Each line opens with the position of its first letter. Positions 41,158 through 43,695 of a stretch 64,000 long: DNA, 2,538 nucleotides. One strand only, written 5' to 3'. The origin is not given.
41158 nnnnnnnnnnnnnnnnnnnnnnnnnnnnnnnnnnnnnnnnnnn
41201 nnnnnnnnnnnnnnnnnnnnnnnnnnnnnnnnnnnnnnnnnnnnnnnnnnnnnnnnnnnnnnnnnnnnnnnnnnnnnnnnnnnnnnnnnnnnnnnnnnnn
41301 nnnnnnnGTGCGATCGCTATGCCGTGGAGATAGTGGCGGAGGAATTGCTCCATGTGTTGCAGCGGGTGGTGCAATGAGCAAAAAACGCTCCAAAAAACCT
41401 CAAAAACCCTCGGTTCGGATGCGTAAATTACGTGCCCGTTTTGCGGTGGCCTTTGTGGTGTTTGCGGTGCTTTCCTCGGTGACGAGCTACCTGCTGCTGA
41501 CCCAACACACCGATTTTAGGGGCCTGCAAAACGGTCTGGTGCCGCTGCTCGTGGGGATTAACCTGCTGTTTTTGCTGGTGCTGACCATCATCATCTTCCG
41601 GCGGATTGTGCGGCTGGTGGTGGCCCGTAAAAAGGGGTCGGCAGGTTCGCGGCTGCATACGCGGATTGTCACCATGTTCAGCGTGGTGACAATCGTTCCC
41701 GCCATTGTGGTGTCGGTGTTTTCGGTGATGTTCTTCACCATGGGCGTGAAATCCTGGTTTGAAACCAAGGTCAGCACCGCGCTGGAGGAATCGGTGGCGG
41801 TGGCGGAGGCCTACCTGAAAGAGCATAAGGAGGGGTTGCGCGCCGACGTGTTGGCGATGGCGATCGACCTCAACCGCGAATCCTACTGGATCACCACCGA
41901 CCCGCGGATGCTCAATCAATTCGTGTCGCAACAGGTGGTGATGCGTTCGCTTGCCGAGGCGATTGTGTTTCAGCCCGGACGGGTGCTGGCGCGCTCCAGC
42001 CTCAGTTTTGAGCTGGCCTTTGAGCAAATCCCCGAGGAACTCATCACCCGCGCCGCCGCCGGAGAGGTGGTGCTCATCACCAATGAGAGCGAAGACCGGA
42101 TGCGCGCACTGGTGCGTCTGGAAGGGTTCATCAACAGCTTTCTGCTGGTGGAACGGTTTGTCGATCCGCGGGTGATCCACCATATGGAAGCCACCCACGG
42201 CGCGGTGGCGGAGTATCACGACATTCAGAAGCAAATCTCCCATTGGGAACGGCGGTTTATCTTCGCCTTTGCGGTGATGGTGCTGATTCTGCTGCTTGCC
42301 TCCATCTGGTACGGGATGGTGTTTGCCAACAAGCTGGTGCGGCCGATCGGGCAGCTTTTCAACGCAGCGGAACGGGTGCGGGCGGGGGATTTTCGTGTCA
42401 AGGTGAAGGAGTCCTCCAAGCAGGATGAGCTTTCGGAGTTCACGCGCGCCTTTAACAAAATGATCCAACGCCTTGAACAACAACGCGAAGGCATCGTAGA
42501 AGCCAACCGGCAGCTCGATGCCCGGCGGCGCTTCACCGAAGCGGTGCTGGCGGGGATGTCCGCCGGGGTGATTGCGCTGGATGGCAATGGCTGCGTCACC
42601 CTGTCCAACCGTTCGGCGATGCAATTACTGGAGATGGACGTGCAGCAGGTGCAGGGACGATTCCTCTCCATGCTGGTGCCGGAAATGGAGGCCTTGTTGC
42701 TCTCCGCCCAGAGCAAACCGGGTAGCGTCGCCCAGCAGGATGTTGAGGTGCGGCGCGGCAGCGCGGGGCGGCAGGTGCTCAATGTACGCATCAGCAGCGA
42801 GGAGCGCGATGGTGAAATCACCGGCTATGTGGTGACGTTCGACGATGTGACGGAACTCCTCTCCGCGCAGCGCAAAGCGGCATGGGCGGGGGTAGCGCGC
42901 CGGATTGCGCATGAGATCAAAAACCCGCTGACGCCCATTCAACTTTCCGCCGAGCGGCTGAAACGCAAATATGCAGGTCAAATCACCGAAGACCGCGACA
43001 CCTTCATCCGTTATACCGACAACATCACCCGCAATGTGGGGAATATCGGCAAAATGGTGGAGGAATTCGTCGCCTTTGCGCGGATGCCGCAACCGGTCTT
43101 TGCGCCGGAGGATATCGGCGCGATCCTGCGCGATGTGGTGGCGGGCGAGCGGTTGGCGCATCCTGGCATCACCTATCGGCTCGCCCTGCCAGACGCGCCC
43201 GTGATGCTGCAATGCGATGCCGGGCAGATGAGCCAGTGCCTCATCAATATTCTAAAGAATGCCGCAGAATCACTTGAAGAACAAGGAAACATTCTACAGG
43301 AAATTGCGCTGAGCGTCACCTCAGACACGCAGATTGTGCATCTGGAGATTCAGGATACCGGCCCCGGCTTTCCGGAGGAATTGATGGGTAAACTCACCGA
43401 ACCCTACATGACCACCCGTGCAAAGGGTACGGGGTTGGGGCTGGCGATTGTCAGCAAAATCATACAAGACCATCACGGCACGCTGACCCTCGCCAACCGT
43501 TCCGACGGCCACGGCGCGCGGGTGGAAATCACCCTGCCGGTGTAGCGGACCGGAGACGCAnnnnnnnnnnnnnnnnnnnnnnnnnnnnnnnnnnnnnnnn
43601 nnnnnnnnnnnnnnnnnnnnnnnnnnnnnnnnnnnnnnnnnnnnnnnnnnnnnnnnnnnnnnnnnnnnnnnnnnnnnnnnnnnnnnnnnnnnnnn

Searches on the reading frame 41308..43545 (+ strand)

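Call 93: search_protein_families(library=pfam, proteins=[window:41308-43545:+], max_evalue=0.001)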
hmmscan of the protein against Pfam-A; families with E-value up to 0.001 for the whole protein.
window:41308-43545:+ (745 aa): 9 families
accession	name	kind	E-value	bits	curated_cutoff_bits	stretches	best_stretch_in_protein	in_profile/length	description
PF19312.4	NtrY_N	-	1e-36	127.3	23.2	1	47-326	6-290/291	NtrY N-terminal region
PF02518.31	HATPase_c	-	8.3e-20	71.7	26.4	1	637-744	2-108/111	Histidine kinase-, DNA gyrase B-, and HSP90-like ATPase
PF00672.30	HAMP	-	2.6e-10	40.9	25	1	339-391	2-53/53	HAMP domain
PF00989.32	PAS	-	4.6e-10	39.9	22.6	1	410-514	3-113/113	PAS fold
PF00512.31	HisKA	-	3.7e-09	36.9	26.9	1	531-594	7-64/66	His Kinase A (phospho-acceptor) domain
PF14501.12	HATPase_c_5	-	1.1e-05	25.7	22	1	641-733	6-93/102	GHKL domain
PF13426.13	PAS_9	-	2.2e-05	25.1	27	1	421-516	4-103/103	PAS domain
PF08448.16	PAS_4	-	0.00011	22.9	23.1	1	417-516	4-107/110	PAS fold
PF13581.12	HATPase_c_2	-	0.00042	20.8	27.4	0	658-722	49-112/127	Histidine kinase-like ATPase domain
